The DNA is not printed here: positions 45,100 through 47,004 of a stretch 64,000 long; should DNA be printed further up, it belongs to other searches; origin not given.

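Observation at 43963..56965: Twelve-gene operon fusing MDH, fumarase, HdrBCA, an MvhD/Flx module, soluble FrdAB and a SucE-like permease: predicted Hdr/Flx-coupled (possibly bifurcating) fumarate reduction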

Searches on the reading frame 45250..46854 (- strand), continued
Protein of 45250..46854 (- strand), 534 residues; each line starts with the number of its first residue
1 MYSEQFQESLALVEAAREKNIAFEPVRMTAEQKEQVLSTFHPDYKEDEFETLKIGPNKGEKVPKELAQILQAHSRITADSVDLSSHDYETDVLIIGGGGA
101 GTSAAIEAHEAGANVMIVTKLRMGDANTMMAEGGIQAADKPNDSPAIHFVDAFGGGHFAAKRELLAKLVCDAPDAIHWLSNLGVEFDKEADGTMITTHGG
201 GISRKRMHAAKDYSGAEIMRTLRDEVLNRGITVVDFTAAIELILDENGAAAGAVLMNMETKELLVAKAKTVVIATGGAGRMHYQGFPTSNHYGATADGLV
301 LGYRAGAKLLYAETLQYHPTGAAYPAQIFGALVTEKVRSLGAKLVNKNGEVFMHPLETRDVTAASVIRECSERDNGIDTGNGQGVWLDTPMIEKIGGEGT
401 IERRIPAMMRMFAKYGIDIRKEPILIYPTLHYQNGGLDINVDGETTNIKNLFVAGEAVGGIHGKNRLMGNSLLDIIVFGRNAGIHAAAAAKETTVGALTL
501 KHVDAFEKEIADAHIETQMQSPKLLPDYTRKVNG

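Call 23: find_encoding_contigs(protein=P0122, flank=10000, max_places=3)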
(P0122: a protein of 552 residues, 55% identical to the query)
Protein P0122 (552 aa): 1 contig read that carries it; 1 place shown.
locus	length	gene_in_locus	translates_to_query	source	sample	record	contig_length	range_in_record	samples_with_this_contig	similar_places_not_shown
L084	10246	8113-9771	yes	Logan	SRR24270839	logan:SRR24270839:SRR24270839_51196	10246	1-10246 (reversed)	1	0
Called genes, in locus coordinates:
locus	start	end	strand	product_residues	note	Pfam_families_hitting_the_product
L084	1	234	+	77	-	?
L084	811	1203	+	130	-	PF00037:Fer4 (faint), PF12837:Fer4_6 (faint), PF12838:Fer4_7, PF13187:Fer4_9 (weak), PF13484:Fer4_16 (faint)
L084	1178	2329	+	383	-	PF01855:POR_N, PF02780:Transketolase_C (weak), PF17147:PFOR_II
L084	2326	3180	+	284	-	PF02775:TPP_enzyme_C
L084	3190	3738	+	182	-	PF01558:POR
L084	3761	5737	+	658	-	PF00890:FAD_binding_2 (weak), PF12831:FAD_oxidored (weak), PF13450:NAD_binding_8 (weak), PF00037:Fer4 (weak), PF12838:Fer4_7 (weak), PF00037:Fer4, PF12837:Fer4_6 (weak), PF14697:Fer4_21, +6 more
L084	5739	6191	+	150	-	PF02662:FlpD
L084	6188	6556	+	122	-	PF13183:Fer4_8 (weak), PF13187:Fer4_9 (weak), PF13534:Fer4_17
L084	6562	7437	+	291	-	PF02754:CCG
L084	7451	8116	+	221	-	PF13183:Fer4_8 (faint), PF13534:Fer4_17 (faint), PF13187:Fer4_9, PF13237:Fer4_10 (weak), PF12838:Fer4_7 (weak)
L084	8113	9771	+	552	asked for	PF00890:FAD_binding_2, PF03486:HI0933_like (faint), PF07992:Pyr_redox_2 (faint)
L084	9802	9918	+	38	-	-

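Call 25: search_solved_structures(query=window:45250-46854:-, max_evalue=1e-48, show_alignments=5)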
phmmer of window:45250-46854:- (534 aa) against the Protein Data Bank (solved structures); distinct sequences matched with E-value up to 1e-48: 7.
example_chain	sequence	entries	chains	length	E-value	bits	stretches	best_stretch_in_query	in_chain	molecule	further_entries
7d6v_A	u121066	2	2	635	9.4e-63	215.9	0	83-354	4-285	Succinate dehydrogenase subunit A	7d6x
1nek_A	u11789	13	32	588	2.6e-53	184.8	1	89-492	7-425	Succinate dehydrogenase flavoprotein subunit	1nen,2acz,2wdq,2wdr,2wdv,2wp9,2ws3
6lum_A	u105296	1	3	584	7.6e-50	173.3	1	87-491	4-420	Succinate dehydrogenase subunit A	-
3p4p_A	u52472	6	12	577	2.4e-49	171.7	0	88-491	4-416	Fumarate reductase flavoprotein subunit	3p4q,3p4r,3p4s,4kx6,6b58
1kf6_A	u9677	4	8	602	2.7e-49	171.5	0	88-490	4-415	FUMARATE REDUCTASE FLAVOPROTEIN | Fumarate reductase flavoprotein subunit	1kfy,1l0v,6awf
5vpn_A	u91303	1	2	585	5.8e-49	170.4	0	88-490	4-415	Fumarate reductase flavoprotein subunit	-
2b76_A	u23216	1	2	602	6.5e-49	170.3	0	88-490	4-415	Fumarate reductase flavoprotein subunit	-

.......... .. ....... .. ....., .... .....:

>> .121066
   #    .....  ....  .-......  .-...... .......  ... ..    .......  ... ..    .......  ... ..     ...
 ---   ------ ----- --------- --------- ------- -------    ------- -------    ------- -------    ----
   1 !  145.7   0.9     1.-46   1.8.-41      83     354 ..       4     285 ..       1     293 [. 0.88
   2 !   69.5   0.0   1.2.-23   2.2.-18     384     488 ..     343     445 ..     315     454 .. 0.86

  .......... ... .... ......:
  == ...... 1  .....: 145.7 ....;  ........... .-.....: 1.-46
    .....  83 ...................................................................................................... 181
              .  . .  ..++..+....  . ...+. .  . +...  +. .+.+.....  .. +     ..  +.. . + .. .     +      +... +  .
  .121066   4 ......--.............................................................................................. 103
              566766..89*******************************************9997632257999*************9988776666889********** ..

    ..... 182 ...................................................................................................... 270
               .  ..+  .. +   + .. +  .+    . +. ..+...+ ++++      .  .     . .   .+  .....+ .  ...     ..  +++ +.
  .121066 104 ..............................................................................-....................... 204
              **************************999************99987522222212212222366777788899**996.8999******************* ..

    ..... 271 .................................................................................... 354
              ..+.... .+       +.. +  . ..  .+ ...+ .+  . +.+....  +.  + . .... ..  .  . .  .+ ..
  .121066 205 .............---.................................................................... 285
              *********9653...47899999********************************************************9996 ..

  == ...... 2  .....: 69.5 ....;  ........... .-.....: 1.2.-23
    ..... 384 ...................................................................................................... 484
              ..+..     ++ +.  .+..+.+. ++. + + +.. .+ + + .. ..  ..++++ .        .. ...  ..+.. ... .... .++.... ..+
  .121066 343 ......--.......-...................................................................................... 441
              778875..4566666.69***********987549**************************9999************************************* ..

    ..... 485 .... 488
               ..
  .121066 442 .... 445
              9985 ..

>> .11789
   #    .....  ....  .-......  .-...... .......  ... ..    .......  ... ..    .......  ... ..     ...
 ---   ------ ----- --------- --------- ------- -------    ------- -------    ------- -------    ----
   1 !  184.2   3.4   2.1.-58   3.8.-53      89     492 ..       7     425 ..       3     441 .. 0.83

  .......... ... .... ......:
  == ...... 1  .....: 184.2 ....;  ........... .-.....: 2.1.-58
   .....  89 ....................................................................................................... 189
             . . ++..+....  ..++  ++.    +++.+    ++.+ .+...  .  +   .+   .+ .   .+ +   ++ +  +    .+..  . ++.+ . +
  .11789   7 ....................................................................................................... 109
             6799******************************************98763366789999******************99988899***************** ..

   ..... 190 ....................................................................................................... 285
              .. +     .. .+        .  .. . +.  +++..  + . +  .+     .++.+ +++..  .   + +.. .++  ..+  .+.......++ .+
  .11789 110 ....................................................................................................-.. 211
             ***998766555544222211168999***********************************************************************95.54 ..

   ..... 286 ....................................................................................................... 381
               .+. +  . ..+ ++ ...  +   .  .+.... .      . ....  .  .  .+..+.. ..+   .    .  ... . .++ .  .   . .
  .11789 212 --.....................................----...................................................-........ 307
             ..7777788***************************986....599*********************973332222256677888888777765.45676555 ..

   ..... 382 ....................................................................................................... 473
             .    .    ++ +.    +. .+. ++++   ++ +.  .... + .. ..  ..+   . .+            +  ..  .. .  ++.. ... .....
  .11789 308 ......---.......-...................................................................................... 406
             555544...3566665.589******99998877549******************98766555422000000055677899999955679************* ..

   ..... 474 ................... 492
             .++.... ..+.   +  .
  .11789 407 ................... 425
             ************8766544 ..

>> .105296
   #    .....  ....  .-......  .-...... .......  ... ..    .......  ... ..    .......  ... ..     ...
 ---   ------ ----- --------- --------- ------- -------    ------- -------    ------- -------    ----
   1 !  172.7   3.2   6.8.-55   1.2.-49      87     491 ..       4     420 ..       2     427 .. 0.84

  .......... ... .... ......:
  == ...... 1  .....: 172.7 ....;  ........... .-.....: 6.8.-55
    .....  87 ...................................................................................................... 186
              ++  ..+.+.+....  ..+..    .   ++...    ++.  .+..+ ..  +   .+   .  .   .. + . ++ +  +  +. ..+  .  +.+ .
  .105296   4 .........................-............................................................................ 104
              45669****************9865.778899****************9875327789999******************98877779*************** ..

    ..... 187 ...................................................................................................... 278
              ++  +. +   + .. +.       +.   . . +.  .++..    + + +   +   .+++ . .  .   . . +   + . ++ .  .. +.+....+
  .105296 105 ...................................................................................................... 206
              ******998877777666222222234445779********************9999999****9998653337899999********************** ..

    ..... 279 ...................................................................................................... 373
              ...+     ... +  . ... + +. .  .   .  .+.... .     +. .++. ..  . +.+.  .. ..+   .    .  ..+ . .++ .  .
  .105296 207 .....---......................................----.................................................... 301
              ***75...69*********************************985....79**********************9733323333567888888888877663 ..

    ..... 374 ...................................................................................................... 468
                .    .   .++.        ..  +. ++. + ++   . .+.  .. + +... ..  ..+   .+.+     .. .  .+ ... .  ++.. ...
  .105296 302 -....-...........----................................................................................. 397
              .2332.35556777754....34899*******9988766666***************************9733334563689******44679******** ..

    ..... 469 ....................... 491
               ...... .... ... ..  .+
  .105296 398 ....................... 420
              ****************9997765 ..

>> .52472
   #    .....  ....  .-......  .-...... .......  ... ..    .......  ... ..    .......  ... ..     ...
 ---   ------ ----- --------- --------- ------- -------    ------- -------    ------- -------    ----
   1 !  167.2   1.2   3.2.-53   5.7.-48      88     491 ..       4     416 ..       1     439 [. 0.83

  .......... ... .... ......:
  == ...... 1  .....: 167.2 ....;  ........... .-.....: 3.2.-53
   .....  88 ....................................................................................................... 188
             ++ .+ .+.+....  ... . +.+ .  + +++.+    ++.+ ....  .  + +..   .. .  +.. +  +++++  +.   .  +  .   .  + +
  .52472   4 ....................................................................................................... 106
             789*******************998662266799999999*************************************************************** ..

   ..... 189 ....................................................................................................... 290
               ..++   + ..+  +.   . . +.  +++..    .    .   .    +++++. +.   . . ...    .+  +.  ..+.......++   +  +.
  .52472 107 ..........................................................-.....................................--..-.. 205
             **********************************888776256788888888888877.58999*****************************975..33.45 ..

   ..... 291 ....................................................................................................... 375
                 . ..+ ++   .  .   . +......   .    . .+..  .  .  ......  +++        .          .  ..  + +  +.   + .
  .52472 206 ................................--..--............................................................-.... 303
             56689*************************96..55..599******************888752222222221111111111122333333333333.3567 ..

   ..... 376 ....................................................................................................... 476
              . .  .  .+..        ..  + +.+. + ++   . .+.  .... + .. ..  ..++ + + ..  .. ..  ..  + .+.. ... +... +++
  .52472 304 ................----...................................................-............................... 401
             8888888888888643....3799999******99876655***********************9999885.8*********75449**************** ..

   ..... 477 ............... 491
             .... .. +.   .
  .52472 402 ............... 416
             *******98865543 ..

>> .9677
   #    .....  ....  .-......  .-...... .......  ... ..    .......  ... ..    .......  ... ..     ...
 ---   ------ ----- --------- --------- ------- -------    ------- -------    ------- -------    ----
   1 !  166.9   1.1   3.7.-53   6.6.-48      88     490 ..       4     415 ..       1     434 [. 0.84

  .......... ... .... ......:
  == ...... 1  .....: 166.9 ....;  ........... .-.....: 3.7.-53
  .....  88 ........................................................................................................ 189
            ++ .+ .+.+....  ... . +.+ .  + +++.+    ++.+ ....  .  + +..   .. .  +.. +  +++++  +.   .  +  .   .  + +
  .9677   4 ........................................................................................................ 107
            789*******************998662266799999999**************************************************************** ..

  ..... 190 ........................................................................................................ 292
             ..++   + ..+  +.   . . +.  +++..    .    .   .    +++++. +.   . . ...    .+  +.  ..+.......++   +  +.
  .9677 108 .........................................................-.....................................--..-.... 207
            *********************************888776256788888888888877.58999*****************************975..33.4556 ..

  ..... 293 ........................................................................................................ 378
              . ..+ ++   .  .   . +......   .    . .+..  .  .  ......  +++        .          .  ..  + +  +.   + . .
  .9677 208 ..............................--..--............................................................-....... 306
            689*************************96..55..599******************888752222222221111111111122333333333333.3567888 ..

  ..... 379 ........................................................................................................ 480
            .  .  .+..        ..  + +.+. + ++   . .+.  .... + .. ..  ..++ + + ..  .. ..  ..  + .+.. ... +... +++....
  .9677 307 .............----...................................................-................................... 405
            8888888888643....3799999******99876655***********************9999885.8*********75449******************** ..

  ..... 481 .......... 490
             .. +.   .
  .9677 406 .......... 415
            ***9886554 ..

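Call 31: find_encoding_contigs(protein=P0134, flank=8000, max_places=1)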
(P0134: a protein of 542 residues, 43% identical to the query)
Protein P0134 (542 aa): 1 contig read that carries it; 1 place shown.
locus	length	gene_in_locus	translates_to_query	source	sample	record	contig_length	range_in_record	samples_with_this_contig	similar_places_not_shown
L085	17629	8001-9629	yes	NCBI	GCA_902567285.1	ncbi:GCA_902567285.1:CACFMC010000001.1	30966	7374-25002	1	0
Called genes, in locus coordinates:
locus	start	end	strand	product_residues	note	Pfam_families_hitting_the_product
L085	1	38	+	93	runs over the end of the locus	-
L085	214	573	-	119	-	PF09996:DUF2237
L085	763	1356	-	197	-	-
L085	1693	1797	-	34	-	-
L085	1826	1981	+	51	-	-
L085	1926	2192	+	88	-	-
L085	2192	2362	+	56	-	-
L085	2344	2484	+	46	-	-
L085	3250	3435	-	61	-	-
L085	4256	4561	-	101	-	-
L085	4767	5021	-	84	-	-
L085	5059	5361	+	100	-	-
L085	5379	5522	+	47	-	-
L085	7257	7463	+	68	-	-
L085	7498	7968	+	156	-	PF00583:Acetyltransf_1, PF13673:Acetyltransf_10, PF13508:Acetyltransf_7, PF08445:FR47 (weak)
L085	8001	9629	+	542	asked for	PF03486:HI0933_like, PF07992:Pyr_redox_2 (faint), PF00890:FAD_binding_2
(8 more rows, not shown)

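Call 32: find_encoding_contigs(protein=P0131, flank=10000, max_places=1)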
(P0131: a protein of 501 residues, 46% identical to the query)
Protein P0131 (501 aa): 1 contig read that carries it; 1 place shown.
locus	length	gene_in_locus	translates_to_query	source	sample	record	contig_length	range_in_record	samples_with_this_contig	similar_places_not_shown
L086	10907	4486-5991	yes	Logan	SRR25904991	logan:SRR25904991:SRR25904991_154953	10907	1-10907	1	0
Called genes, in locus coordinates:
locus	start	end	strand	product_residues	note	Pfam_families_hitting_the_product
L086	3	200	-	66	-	?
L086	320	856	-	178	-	PF14278:TetR_C_8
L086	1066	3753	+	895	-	PF03176:MMPL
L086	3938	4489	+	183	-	PF13183:Fer4_8 (faint), PF13534:Fer4_17 (faint), PF13187:Fer4_9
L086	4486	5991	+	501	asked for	PF00890:FAD_binding_2, PF01266:DAO, PF03486:HI0933_like (weak), PF07992:Pyr_redox_2 (faint), PF12831:FAD_oxidored (weak)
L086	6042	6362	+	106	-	-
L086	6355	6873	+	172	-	PF07155:ECF-ribofla_trS, PF12822:ECF_trnsprt (weak)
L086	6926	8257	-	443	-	PF00224:PK, PF02887:PK_C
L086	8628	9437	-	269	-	PF04536:TPM_phosphatase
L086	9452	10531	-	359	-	-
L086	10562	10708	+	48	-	-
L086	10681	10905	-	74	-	?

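Call 33: find_encoding_contigs(protein=P0154, flank=10000, max_places=2)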
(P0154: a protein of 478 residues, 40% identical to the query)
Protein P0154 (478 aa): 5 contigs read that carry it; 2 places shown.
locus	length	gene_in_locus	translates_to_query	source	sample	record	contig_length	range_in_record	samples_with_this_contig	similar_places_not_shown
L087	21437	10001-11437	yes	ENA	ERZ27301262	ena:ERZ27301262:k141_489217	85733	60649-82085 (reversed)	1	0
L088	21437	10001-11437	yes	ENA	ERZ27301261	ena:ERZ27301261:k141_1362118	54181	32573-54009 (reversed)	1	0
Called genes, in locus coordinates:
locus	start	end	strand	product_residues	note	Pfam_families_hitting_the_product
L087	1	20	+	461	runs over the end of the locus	PF00078:RVT_1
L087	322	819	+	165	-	-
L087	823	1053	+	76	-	PF12844:HTH_19, PF13560:HTH_31 (weak), PF01381:HTH_3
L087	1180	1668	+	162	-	PF12682:Flavodoxin_4 (faint)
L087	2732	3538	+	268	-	PF12724:Flavodoxin_5 (weak), PF13237:Fer4_10 (faint), PF00037:Fer4 (faint), PF12838:Fer4_7 (faint), PF13187:Fer4_9 (faint)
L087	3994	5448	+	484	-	PF00199:Catalase, PF06628:Catalase-rel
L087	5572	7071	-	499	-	PF00890:FAD_binding_2 (weak), PF01266:DAO (weak), PF01593:Amino_oxidase, PF07992:Pyr_redox_2 (faint), PF12831:FAD_oxidored (faint), PF13450:NAD_binding_8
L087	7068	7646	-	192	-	-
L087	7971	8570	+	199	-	PF00440:TetR_N (weak)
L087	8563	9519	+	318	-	-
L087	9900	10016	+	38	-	-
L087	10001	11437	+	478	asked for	PF00890:FAD_binding_2, PF01266:DAO (faint), PF03486:HI0933_like (weak), PF07992:Pyr_redox_2 (faint), PF12831:FAD_oxidored (weak)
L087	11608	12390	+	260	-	-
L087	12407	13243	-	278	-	PF01040:UbiA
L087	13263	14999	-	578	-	PF00342:PGI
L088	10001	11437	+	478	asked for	PF00890:FAD_binding_2, PF01266:DAO (faint), PF03486:HI0933_like (weak), PF07992:Pyr_redox_2 (faint), PF12831:FAD_oxidored (weak)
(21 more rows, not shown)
